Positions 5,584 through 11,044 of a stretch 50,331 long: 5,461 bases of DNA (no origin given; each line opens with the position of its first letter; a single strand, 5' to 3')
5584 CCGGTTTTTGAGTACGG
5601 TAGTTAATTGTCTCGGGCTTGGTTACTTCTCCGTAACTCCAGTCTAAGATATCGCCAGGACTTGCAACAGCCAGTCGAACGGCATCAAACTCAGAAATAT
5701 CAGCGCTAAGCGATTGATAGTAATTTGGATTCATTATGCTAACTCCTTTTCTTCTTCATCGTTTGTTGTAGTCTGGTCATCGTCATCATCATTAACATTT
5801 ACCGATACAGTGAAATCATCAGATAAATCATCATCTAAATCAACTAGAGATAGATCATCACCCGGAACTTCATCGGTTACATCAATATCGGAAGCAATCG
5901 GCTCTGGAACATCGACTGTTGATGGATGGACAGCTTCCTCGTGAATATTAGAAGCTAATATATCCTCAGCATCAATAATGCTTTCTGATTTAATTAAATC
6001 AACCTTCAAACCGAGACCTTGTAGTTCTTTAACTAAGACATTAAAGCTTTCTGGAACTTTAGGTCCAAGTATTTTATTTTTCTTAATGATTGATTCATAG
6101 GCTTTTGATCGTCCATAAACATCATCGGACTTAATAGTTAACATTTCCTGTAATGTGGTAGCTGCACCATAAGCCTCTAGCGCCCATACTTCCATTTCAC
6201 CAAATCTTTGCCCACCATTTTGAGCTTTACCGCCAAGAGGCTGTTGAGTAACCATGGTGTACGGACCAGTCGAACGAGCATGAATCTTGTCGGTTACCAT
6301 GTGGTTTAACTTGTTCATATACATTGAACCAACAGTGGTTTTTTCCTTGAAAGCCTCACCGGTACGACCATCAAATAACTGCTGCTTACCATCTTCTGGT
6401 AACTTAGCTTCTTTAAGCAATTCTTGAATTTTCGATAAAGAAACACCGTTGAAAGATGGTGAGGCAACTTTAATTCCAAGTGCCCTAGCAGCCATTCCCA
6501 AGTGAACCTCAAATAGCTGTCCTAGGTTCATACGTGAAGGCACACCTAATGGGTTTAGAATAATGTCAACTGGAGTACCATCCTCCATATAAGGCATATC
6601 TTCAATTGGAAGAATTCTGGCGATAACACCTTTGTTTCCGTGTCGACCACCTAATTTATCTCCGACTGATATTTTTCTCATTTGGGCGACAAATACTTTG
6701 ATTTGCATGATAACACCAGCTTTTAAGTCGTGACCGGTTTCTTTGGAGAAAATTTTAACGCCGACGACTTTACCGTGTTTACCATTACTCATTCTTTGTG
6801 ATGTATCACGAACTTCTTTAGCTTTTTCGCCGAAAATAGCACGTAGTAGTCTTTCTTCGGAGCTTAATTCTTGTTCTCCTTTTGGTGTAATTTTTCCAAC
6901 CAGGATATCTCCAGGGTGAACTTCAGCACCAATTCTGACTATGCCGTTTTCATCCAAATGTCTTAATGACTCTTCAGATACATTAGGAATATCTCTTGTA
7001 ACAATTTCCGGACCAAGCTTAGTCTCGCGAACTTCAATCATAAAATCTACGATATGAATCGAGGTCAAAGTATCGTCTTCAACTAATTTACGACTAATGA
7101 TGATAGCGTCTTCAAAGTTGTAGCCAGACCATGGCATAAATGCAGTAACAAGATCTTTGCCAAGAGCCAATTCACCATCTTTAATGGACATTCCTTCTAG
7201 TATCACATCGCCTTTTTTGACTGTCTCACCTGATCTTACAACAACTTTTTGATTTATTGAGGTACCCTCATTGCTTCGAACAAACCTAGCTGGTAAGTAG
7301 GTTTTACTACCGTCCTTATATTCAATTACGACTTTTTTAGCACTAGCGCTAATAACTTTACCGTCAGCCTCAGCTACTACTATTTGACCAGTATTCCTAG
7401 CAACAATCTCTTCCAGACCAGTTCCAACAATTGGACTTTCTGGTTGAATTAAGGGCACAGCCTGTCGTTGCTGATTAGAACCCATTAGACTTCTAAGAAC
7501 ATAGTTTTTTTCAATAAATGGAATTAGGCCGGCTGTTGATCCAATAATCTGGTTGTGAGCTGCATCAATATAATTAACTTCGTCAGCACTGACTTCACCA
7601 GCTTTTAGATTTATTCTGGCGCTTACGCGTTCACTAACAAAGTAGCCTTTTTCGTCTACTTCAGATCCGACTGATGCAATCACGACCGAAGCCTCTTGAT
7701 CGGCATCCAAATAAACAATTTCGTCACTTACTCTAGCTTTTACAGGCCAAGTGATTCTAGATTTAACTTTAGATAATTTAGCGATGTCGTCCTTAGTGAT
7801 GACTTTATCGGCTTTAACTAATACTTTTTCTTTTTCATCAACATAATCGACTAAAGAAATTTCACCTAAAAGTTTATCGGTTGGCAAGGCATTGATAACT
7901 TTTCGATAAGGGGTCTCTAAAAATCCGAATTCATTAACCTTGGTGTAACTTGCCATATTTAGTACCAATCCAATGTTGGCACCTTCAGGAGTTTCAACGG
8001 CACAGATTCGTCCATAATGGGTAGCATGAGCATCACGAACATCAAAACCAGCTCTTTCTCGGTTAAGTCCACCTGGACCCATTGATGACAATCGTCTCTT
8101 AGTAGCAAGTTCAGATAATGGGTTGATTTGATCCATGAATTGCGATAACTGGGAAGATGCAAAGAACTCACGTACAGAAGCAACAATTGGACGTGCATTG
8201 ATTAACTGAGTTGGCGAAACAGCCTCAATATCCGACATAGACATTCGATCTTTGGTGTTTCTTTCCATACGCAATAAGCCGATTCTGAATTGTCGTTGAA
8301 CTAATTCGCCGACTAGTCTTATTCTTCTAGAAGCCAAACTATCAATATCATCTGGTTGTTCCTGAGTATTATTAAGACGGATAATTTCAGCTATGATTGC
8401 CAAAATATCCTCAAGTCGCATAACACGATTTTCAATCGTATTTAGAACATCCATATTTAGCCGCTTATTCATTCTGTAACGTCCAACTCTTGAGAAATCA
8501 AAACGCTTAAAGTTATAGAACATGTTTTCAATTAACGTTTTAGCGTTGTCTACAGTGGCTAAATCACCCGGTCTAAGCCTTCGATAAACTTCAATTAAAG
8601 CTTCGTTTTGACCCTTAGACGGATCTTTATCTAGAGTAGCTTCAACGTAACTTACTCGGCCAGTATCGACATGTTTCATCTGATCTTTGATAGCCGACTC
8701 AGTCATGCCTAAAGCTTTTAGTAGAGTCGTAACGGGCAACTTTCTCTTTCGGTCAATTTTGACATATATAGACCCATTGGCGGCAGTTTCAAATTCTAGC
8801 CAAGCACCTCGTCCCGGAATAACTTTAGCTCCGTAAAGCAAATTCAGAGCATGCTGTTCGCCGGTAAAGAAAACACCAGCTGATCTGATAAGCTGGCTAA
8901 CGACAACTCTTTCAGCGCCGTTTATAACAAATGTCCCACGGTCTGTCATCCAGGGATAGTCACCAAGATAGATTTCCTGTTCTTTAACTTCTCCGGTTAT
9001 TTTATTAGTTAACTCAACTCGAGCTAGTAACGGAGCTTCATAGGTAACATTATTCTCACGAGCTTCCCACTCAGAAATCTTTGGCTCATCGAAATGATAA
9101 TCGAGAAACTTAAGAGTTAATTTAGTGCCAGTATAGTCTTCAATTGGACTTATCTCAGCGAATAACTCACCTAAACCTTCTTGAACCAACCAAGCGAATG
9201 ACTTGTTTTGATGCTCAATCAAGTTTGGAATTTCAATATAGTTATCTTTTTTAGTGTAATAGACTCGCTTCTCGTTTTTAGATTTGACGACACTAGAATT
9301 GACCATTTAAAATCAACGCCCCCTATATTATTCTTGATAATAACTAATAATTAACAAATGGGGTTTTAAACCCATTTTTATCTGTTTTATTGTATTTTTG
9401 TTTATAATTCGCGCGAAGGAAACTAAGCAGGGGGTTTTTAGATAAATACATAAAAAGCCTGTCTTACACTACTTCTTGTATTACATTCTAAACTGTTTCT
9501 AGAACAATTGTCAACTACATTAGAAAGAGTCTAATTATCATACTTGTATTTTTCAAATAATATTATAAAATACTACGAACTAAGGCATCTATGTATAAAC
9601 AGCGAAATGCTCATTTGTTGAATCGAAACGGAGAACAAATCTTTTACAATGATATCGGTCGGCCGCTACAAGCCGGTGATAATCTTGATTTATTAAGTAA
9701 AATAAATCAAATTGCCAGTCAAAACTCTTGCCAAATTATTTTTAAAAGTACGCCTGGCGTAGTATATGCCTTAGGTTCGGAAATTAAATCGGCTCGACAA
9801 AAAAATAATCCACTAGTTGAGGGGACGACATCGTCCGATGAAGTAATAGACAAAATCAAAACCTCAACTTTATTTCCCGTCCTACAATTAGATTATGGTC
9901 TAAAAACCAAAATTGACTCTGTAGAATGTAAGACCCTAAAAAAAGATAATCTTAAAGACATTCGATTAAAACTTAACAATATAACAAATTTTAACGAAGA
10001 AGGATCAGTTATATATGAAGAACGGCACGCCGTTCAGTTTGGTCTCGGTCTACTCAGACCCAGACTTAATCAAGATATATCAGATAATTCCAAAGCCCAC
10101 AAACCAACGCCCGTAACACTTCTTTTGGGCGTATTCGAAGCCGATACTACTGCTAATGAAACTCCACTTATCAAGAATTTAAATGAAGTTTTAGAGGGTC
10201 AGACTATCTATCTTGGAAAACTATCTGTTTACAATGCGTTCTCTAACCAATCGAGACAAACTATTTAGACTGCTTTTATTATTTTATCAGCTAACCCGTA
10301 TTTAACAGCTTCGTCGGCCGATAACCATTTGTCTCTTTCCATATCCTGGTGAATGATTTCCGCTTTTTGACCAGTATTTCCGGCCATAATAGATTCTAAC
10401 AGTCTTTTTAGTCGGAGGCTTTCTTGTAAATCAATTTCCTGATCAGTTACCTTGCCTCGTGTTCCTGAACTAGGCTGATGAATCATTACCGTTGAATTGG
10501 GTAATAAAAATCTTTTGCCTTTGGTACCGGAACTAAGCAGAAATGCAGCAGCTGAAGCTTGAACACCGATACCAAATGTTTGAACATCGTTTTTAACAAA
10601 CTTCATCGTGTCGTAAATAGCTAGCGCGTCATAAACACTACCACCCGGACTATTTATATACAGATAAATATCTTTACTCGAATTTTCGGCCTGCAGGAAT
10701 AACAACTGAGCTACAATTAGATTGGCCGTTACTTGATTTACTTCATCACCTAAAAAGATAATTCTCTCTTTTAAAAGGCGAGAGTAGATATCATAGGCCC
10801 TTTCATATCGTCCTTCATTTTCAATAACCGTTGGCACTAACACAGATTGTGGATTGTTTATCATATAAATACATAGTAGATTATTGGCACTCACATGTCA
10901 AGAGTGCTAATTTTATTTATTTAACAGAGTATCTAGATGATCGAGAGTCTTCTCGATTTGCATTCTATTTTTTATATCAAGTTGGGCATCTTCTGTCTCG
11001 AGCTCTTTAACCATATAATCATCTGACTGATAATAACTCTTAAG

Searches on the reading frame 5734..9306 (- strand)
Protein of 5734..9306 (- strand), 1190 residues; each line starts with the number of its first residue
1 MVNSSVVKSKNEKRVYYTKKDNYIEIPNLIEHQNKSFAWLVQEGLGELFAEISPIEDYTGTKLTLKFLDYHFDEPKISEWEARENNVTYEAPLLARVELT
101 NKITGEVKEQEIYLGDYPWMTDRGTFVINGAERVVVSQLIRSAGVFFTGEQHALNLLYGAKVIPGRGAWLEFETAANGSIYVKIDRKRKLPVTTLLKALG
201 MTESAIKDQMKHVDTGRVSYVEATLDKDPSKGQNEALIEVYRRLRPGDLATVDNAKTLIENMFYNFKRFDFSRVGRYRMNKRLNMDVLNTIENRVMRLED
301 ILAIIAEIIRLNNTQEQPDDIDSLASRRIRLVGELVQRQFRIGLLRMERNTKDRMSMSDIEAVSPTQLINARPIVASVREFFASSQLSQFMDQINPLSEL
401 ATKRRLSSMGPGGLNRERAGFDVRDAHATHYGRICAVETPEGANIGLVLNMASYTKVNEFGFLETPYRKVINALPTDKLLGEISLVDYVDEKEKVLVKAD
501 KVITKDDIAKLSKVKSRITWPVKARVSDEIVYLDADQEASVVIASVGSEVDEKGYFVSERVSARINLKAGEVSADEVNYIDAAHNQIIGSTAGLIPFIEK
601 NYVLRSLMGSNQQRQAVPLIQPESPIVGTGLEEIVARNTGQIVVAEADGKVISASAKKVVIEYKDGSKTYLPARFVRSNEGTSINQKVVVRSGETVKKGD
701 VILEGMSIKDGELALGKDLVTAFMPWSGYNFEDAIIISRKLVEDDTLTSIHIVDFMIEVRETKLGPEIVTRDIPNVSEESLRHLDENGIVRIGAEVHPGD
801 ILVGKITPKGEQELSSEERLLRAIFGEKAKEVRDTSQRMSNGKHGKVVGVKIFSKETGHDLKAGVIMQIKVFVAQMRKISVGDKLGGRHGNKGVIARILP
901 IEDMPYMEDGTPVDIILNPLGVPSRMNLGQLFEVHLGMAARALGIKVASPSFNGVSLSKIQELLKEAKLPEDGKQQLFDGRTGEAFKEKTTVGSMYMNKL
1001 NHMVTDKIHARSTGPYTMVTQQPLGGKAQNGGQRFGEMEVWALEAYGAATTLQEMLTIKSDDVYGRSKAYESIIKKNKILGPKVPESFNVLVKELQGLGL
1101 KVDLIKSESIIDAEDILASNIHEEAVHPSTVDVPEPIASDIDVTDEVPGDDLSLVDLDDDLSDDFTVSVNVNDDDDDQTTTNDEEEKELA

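Call 8: search_protein_families(library=pfam, max_evalue=1e-8, proteins=[window:5734-9306:-])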
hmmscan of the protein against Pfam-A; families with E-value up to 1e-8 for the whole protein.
window:5734-9306:- (1190 aa): 6 families
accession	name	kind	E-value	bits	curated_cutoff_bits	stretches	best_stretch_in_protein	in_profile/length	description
PF00562.33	RNA_pol_Rpb2_6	-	2e-125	419.3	23.4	1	644-1029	1-373/373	RNA polymerase Rpb2, domain 6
PF04560.25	RNA_pol_Rpb2_7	-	1.2e-26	93.4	32.1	1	1031-1105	1-85/87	RNA polymerase Rpb2, domain 7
PF04565.21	RNA_pol_Rpb2_3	-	7.6e-26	90.5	21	1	389-457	1-68/68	RNA polymerase Rpb2, domain 3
PF04561.19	RNA_pol_Rpb2_2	-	1.4e-23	84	21.7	1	162-330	24-190/190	RNA polymerase Rpb2, domain 2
PF04563.20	RNA_pol_Rpb2_1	-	1.5e-18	67.5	28.2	1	29-374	2-201/203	RNA polymerase beta subunit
PF10385.14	RNA_pol_Rpb2_45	-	3.4e-15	56.3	28.2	1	523-581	6-64/66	RNA polymerase beta subunit external 1 domain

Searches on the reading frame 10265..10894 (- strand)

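Call 6: search_protein_families(library=ncbifam, proteins=[window:10265-10894:-])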
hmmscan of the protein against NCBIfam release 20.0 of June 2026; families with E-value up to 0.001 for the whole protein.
window:10265-10894:- (209 aa): 11 families
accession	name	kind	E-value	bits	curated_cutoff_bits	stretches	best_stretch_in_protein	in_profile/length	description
NF001368.0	PRK00277.1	subfamily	3.3e-85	285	249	1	15-207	4-196/203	ATP-dependent Clp protease proteolytic subunit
TIGR00493.1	clpP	equivalog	3.9e-82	274.7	308.6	1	19-207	3-191/192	ATP-dependent Clp endopeptidase proteolytic subunit ClpP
NF009203.0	PRK12551.1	equivalog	4.4e-71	238.7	359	1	19-207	1-189/196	ATP-dependent Clp protease proteolytic subunit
NF009205.0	PRK12553.1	subfamily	3e-70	236.1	228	1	16-207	10-203/211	ATP-dependent Clp protease proteolytic subunit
NF011090.0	PRK14513.1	equivalog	1.5e-63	214.3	347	1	19-207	3-191/201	ATP-dependent Clp protease proteolytic subunit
NF011091.0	PRK14514.1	equivalog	1.6e-59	201.2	361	1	12-207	23-218/221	ATP-dependent Clp endopeptidase proteolytic subunit ClpP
NF009204.0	PRK12552.1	equivalog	8.3e-48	162.7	263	1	35-207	22-213/225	ATP-dependent Clp protease proteolytic subunit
NF011089.0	PRK14512.1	equivalog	8.7e-47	159.5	251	1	36-207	21-192/200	ATP-dependent Clp protease proteolytic subunit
NF045540.1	scaf_prot_MCP1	exception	4e-26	91.9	475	1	56-209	16-164/652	ClpP-like prohead protease/major capsid protein fusion protein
NF045542.1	Clp_rel_HeadMat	equivalog_domain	6.2e-24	84.8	120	1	53-205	16-165/165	head maturation protease, ClpP-related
TIGR00706.1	SppA_dom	equivalog_domain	0.00062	19.5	155.45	1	56-113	15-74/208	signal peptide peptidase SppA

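Call 7: search_protein_families(library=pfam, proteins=[window:10265-10894:-])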
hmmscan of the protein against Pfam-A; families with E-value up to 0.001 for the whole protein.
window:10265-10894:- (209 aa): 1 family
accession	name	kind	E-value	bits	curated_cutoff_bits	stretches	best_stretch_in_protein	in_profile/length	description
PF00574.28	CLP_protease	-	3.4e-75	252.3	20.2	1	29-207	2-180/182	Clp protease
